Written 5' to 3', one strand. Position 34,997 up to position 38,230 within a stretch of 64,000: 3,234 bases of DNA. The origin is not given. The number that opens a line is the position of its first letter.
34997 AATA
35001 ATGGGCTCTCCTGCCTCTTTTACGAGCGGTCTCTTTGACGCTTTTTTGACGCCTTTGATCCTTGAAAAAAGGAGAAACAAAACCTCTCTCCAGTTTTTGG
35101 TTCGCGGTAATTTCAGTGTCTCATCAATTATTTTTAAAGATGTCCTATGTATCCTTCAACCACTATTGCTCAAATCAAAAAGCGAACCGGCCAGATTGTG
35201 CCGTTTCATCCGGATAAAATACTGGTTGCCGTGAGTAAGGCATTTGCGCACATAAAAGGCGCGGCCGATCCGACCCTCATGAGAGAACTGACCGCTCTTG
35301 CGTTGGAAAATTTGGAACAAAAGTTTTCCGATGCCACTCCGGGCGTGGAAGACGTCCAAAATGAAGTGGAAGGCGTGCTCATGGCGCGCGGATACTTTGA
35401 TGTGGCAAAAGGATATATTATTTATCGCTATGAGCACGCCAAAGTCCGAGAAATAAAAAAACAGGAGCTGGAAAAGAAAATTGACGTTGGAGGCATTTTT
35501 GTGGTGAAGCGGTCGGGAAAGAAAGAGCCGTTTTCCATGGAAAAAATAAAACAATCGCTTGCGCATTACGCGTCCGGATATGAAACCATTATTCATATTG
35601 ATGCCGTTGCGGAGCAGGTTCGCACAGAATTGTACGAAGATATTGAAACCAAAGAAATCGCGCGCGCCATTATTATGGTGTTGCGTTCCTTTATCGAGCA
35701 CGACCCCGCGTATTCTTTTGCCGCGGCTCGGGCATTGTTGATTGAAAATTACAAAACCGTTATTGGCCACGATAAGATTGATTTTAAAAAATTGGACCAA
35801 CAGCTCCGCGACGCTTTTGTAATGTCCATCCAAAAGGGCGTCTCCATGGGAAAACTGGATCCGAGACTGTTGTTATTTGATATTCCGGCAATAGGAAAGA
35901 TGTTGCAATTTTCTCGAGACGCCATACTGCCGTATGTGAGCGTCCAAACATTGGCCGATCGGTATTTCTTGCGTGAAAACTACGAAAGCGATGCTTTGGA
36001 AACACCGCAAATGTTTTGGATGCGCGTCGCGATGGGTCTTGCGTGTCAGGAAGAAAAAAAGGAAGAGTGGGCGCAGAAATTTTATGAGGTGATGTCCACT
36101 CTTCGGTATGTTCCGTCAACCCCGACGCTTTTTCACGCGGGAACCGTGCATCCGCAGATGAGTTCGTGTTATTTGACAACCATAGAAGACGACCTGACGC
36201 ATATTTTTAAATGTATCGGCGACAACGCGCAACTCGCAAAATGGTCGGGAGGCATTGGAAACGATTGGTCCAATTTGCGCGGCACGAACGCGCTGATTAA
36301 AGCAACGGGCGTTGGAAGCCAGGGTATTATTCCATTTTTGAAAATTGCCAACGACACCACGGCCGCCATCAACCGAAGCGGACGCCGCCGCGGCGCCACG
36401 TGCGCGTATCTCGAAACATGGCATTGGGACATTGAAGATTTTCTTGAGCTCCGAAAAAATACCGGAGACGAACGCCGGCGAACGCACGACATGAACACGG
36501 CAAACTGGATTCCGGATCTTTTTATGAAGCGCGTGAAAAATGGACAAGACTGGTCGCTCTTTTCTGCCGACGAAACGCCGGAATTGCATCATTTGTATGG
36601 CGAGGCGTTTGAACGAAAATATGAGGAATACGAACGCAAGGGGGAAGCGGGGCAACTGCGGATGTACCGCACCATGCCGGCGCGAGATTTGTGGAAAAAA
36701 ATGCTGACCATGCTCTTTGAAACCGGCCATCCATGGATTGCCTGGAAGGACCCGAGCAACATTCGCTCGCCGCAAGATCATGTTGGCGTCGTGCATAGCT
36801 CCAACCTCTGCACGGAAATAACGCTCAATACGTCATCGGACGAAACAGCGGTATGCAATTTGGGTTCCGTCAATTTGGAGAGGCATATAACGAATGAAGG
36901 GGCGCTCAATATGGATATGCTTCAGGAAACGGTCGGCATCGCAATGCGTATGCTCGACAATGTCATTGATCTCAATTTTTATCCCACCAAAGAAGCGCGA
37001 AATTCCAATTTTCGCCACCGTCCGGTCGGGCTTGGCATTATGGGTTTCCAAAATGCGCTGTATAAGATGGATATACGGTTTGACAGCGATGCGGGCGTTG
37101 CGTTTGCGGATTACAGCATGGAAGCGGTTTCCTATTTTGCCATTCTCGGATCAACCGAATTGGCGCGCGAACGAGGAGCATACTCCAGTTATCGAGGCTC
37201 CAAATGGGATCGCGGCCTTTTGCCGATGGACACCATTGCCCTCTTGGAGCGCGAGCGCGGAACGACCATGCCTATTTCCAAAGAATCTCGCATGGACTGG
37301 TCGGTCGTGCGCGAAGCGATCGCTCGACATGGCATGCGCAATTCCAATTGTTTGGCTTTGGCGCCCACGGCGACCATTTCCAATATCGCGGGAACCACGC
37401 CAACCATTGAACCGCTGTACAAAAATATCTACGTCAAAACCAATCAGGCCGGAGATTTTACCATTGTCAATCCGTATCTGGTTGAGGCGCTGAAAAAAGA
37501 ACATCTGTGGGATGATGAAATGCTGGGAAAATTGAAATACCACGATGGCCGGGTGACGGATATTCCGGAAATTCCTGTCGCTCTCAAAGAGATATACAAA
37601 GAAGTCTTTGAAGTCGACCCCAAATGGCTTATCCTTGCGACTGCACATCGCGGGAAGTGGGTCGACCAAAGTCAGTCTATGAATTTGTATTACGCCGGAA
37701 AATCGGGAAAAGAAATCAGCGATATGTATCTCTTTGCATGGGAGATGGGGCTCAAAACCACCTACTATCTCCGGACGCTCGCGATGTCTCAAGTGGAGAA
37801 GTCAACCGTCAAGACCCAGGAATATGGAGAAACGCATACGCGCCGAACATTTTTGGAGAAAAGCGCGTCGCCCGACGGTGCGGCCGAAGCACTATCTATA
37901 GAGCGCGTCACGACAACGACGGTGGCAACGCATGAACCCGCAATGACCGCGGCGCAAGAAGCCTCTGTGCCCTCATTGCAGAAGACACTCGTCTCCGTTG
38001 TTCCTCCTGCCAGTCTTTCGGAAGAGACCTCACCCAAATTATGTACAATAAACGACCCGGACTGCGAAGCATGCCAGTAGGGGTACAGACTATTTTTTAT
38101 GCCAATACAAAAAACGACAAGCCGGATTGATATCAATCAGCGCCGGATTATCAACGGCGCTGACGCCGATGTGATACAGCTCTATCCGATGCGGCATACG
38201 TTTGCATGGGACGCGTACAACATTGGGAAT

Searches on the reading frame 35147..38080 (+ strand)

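Call 117: search_protein_families(library=pfam, proteins=[window:35147-38080:+], max_evalue=0.001)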
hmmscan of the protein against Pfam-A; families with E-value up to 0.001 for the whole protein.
window:35147-38080:+ (977 aa): 3 families
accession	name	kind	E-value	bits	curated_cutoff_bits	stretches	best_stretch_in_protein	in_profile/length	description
PF02867.20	Ribonuc_red_lgC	-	3.6e-185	617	23.9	1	339-875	1-523/523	Ribonucleotide reductase, barrel domain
PF03477.21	ATP-cone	-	3e-30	105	25.8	2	9-98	2-87/88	ATP cone domain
PF00317.26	Ribonuc_red_lgN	-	8.2e-25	87.1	28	1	263-335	5-76/77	Ribonucleotide reductase, all-alpha domain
